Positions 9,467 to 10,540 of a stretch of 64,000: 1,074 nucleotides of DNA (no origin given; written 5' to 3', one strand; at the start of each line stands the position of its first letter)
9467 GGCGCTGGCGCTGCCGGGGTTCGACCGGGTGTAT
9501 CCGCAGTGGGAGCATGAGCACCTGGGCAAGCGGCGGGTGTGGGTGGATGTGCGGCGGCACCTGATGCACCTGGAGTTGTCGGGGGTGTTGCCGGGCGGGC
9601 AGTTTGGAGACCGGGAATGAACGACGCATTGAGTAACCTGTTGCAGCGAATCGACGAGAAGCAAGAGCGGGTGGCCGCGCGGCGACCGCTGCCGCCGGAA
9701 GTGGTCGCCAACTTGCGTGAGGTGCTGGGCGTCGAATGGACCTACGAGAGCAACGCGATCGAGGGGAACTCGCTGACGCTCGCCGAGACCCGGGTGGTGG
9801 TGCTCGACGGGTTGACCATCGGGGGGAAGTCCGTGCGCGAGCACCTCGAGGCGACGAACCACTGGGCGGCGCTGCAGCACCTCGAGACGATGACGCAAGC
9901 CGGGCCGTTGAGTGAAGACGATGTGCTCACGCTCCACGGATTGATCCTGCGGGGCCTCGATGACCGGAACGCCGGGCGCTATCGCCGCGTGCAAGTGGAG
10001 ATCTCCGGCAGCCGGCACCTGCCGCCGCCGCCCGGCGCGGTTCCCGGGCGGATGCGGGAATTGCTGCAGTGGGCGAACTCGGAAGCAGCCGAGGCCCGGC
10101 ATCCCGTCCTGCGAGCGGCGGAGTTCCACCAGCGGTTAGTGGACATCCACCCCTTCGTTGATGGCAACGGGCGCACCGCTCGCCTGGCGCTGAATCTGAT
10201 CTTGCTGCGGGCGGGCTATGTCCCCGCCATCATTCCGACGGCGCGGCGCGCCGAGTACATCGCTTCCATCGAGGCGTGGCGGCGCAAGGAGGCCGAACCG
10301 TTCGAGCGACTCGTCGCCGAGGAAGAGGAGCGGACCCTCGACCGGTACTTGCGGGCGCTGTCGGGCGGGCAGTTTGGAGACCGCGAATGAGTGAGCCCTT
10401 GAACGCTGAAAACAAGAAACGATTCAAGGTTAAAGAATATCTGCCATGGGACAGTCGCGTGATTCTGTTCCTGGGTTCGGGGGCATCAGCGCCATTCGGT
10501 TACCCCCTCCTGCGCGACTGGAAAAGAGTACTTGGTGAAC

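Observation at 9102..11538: Three-gene module (unknown 172-aa protein, class-II Fic AMPylase, SIR2-family NADase-like protein) inserted at the normally contiguous carA|carB junction and translationally coupled into the pyrimidine operon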

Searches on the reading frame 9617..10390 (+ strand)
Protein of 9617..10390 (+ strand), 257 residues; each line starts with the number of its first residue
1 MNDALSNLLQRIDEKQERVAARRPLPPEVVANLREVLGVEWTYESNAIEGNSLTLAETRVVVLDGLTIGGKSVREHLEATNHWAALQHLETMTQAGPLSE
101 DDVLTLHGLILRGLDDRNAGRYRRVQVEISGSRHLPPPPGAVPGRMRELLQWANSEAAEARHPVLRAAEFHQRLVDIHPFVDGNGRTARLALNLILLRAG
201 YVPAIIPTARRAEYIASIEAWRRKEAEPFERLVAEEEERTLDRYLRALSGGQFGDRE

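Call 4: search_protein_families(library=pfam, proteins=[window:9617-10390:+], max_evalue=0.01)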
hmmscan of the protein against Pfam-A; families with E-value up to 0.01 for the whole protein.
window:9617-10390:+ (257 aa): 1 family
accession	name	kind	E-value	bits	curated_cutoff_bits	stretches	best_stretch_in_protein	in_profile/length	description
PF02661.23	Fic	-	4.7e-25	88.7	24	1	97-196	1-93/93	Fic/DOC family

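Call 5: search_protein_families(library=padloc, proteins=[window:9617-10390:+], max_evalue=0.1)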
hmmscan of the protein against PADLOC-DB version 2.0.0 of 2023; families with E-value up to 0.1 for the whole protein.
window:9617-10390:+ (257 aa): 9 families
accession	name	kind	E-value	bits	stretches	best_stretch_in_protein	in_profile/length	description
PDLC04840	PDC-S04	-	2.2e-31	107.4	1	38-243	12-218/227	-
PDLC04836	PDC-S04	-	9.8e-30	101.5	1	36-236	24-226/244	-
PDLC03963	SoFic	-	6.8e-29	99.3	1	41-222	60-244/361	-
PDLC04837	PDC-S04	-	2.8e-18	64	1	33-238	21-225/234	-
PDLC04839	PDC-S04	-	2.5e-17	61.2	1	77-235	37-200/205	-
PDLC04966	PDC-S24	-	1.4e-14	51.9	1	87-204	221-344/497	-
PDLC04838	PDC-S04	-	7e-11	40.3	1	83-234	48-199/209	-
PDLC04841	PDC-S04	-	0.0019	15.9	1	177-199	209-231/292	-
PDLC04842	PDC-S04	-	0.0023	15.7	1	177-197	111-131/202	-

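Call 15: find_homologous_proteins(query=window:9617-10390:+)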
Query window:9617-10390:+ (257 aa): 5631 proteins with E <= 0.001 among 8000 candidates; the best 120 are listed.
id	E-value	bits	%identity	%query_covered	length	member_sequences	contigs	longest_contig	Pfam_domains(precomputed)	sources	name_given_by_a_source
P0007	9.8e-164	561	100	100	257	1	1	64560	PF02661.24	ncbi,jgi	-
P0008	1.9e-78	281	56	94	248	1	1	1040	PF02661.24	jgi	-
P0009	1.9e-77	278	54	96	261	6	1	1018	PF02661.24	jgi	-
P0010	2.9e-77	278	54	96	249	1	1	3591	PF02661.24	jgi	jgi:Fic family protein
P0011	2.2e-76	275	56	96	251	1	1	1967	PF02661.24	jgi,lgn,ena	-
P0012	4.6e-76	274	55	96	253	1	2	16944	PF02661.24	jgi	-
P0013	5.8e-76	273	53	96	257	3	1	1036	PF02661.24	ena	-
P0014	7.5e-76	273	56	95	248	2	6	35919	PF02661.24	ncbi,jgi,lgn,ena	-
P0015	1.1e-75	272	55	96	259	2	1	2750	PF02661.24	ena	-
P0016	2.0e-75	272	54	93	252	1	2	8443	PF02661.24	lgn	-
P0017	4.3e-74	267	54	95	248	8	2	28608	PF02661.24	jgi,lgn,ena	-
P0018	1.9e-73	265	52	96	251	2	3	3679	PF02661.24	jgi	jgi:Fic family protein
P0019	1.9e-73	265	54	93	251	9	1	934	PF02661.24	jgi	jgi:Fic family protein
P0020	2.5e-73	265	55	94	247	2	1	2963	PF02661.24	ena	-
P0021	3.1e-73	264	54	94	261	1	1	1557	PF02661.24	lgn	-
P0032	4.1e-71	258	53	95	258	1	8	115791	PF02661.24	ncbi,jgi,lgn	-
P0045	1.1e-69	253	56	96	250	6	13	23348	PF02661.24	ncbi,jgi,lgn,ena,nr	ncbi:MAG: Fic family protein [Caldilineales bacterium]|nr:Fic family protein [Caldilineales bacteriu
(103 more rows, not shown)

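Call 34: search_solved_structures(query=window:9617-10390:+, max_evalue=0.001, show_alignments=1)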
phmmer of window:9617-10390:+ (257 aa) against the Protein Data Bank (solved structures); distinct sequences matched with E-value up to 0.001: 29.
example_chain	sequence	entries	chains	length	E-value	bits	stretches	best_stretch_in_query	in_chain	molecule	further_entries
5jj6_A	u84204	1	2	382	1e-44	156.2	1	41-249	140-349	Adenosine monophosphate-protein transferase FICD homolog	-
6i7g_A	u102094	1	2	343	8.9e-44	153.1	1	31-247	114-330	Adenosine monophosphate-protein transferase FICD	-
4u04_A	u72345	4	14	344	8.9e-44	153.1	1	31-247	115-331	Adenosine monophosphate-protein transferase FICD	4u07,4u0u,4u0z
5jj7_A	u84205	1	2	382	9.6e-44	153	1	41-249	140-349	Adenosine monophosphate-protein transferase FICD homolog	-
6i7j_A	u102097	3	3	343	3.2e-43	151.3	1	31-247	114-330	Adenosine monophosphate-protein transferase FICD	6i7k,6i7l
6i7h_A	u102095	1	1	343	4.4e-43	150.9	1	31-247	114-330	Adenosine monophosphate-protein transferase FICD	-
6i7i_A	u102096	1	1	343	6.1e-43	150.4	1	31-247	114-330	Adenosine monophosphate-protein transferase FICD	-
4u0s_A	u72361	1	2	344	8.5e-43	149.9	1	31-247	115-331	Adenosine monophosphate-protein transferase FICD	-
9yz5_A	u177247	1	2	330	1.3e-42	149.4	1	31-246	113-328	Protein adenylyltransferase FICD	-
7b7z_A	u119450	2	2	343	8e-42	146.7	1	31-247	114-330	Protein adenylyltransferase FICD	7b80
6zmd_B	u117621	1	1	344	5.4e-41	144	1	31-247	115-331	Protein adenylyltransferase FICD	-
3cuc_A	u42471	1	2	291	5.9e-22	81.7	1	18-216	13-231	Protein of unknown function with a Fic domain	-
4rgl_A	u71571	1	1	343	7.7e-20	74.7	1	32-207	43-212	Filamentation induced by cAMP protein Fic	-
7xux_A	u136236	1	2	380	2.3e-15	60.1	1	25-201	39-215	Fido domain-containing protein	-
7cb8_A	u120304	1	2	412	3.4e-12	49.7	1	87-229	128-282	Fic-domain containing protein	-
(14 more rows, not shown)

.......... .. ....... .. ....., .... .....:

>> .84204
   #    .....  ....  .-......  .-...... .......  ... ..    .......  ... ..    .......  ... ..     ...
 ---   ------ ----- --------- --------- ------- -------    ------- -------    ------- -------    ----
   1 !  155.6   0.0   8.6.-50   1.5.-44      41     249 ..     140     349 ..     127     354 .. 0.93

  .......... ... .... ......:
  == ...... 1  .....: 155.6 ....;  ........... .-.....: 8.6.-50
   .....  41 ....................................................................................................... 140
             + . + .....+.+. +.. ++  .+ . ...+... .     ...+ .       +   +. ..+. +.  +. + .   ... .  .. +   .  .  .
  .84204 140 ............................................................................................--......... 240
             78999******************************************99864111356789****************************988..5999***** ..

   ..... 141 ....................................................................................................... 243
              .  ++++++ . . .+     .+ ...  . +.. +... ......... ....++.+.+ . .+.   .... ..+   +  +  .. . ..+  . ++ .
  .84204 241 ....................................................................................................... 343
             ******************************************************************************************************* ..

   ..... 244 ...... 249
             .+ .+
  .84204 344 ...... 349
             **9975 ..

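Call 39: search_protein_families(library=ncbifam, proteins=[window:9617-10390:+], max_evalue=0.01)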
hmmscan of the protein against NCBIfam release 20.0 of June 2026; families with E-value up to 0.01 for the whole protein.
window:9617-10390:+ (257 aa): 6 families
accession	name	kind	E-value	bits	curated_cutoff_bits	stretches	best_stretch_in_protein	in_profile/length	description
NF041381.1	XopAC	subfamily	2.9e-16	59.2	450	1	74-235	278-446/451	XopAC/AvrAC family type III secretion system effector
TIGR02613.1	mob_myst_B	hypoth_equivalog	2.7e-10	40.4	124.4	1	78-204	27-149/186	mobile mystery protein B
NF046030.1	ProtAdlyltaseSoFic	equivalog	5e-06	25.7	550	1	147-200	160-215/361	protein adenylyltransferase Fic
TIGR01550.1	DOC_P1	subfamily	4.6e-05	23.6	38.65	1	167-201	55-89/122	type II toxin-antitoxin system death-on-curing family toxin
NF046029.1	ProtAdlyltaseNmFic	equivalog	0.0072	16.1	230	0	177-198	96-117/177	protein adenylyltransferase Fic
NF045983.1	ProtAdnltaseVbhT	equivalog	0.0092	15.1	800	0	165-221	122-178/419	type II toxin-antitoxin system protein adenylyltransferase VbhT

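Call 40: search_protein_families(library=phrogs, proteins=[window:9617-10390:+], max_evalue=0.01)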
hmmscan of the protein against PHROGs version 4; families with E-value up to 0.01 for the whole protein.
window:9617-10390:+ (257 aa): 7 families
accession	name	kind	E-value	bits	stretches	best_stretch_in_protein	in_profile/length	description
phrog_11900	-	unknown function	8.8e-45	154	1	34-243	10-223/230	-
phrog_5978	-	unknown function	5.1e-33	115.6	1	5-204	21-228/364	-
phrog_23170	-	unknown function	3.3e-08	34.4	1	101-202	45-149/191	-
phrog_12747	-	unknown function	3e-06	28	1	164-215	124-175/211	-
phrog_10690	-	unknown function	0.00036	20.6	1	163-201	265-303/346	-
phrog_577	-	moron, auxiliary metabolic gene and host takeover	0.0015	19.4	1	166-202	55-91/128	Doc-like toxin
phrog_13548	-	unknown function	0.0019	18.3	1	163-201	187-225/379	-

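Call 41: find_encoding_contigs(protein=P0014, flank=4000, max_places=4)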
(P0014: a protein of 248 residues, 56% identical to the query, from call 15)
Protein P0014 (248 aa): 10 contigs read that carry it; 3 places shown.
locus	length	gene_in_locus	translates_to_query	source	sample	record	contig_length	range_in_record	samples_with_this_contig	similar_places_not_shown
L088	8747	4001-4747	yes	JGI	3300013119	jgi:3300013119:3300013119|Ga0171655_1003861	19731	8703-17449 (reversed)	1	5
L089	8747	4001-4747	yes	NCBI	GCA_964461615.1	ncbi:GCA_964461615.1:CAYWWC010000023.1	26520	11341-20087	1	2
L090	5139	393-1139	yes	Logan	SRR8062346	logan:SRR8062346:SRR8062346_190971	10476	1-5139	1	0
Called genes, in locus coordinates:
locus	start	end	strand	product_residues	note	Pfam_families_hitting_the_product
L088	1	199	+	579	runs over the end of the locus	PF01336:tRNA_anti-codon, PF00152:tRNA-synt_2, PF02938:GAD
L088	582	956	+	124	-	PF02142:MGS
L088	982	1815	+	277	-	PF00753:Lactamase_B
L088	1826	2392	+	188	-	-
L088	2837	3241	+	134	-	PF00583:Acetyltransf_1, PF13673:Acetyltransf_10, PF13508:Acetyltransf_7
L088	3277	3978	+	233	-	PF01411:tRNA-synt_2c, PF07973:tRNA_SAD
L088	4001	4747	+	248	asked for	PF02661:Fic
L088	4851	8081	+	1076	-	PF00133:tRNA-synt_1, PF09334:tRNA-synt_1g, PF08264:Anticodon_1, PF19302:DUF5915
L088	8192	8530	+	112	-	PF01258:zf-dskA_traR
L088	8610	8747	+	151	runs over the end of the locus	PF01252:Peptidase_A8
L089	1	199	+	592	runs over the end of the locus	PF01336:tRNA_anti-codon, PF00152:tRNA-synt_2, PF02938:GAD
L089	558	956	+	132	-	PF02142:MGS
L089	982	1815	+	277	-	PF00753:Lactamase_B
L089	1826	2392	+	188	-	-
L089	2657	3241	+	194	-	PF00583:Acetyltransf_1, PF13673:Acetyltransf_10 (weak), PF13508:Acetyltransf_7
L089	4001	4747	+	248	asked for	PF02661:Fic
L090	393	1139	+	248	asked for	PF02661:Fic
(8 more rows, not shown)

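Call 72: find_encoding_contigs(protein=P0045, flank=4000, max_places=3)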
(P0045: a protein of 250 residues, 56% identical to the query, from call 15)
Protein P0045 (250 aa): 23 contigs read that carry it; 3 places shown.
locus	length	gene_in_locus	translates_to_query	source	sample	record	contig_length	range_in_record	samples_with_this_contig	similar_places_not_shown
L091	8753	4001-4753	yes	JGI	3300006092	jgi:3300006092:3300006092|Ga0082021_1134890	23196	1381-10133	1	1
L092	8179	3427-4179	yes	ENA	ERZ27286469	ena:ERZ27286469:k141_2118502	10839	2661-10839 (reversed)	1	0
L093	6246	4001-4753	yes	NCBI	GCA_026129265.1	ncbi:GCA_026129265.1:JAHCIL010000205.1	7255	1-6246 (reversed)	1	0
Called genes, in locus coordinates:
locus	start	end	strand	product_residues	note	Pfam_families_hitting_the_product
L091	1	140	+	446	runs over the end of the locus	PF00815:Histidinol_dh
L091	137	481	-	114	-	-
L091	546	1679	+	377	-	PF00155:Aminotran_1_2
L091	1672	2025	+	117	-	-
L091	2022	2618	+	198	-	PF00475:IGPD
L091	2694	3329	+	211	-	PF00117:GATase, PF07685:GATase_3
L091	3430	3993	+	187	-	PF02632:BioY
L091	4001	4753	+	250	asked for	PF02661:Fic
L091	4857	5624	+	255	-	PF00977:His_biosynth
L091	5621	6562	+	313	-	PF00583:Acetyltransf_1, PF13673:Acetyltransf_10 (weak), PF08445:FR47 (weak), PF13508:Acetyltransf_7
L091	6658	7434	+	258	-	PF00977:His_biosynth, PF01207:Dus (faint), PF03060:NMO (faint)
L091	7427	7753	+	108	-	PF01502:PRA-CH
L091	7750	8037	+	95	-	PF01503:PRA-PH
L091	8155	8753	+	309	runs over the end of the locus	PF01476:LysM, PF10648:Gmad2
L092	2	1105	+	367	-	?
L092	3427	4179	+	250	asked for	PF02661:Fic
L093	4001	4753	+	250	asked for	PF02661:Fic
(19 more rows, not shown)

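Call 73: find_encoding_contigs(protein=P0032, flank=4000, max_places=3)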
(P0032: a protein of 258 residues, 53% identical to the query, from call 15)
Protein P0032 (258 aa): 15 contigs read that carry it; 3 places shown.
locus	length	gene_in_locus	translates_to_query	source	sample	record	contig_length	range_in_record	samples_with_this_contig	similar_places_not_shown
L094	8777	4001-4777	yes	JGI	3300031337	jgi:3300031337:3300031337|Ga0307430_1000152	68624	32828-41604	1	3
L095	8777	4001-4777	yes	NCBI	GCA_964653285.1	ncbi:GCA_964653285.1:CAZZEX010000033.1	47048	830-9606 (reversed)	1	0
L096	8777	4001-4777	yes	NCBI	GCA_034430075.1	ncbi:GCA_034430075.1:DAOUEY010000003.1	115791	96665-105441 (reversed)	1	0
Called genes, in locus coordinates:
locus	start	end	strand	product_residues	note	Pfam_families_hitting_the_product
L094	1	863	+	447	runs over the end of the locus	PF03951:Gln-synt_N, PF00120:Gln-synt_C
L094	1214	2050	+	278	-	PF00753:Lactamase_B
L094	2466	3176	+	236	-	PF01411:tRNA-synt_2c, PF07973:tRNA_SAD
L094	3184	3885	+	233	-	PF01209:Ubie_methyltran, PF13489:Methyltransf_23, PF08241:Methyltransf_11, PF08242:Methyltransf_12, PF13649:Methyltransf_25, PF13847:Methyltransf_31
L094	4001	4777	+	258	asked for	PF02661:Fic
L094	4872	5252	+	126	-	-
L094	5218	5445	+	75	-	-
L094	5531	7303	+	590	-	PF28492:Beta_helix_4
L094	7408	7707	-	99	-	-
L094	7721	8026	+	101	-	-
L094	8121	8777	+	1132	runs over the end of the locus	PF00133:tRNA-synt_1, PF09334:tRNA-synt_1g (faint), PF00133:tRNA-synt_1, PF08264:Anticodon_1, PF19302:DUF5915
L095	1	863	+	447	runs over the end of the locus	PF03951:Gln-synt_N, PF00120:Gln-synt_C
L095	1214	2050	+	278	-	PF00753:Lactamase_B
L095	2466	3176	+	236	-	PF01411:tRNA-synt_2c, PF07973:tRNA_SAD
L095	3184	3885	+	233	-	PF01209:Ubie_methyltran, PF13489:Methyltransf_23, PF08241:Methyltransf_11, PF08242:Methyltransf_12, PF13649:Methyltransf_25, PF13847:Methyltransf_31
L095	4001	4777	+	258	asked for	PF02661:Fic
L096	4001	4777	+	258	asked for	PF02661:Fic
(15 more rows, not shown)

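Call 84: find_related_loci(query=window:9617-10390:+, collection=viral_contigs, flank=4000)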
Query window:9617-10390:+ (257 aa) in viral_contigs; peptide patterns used: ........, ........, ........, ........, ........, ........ (x = any residue, [..] = any of these).
4 stretches matched a pattern, but none encodes a relative of the query by tblastn (E <= 1e-3).
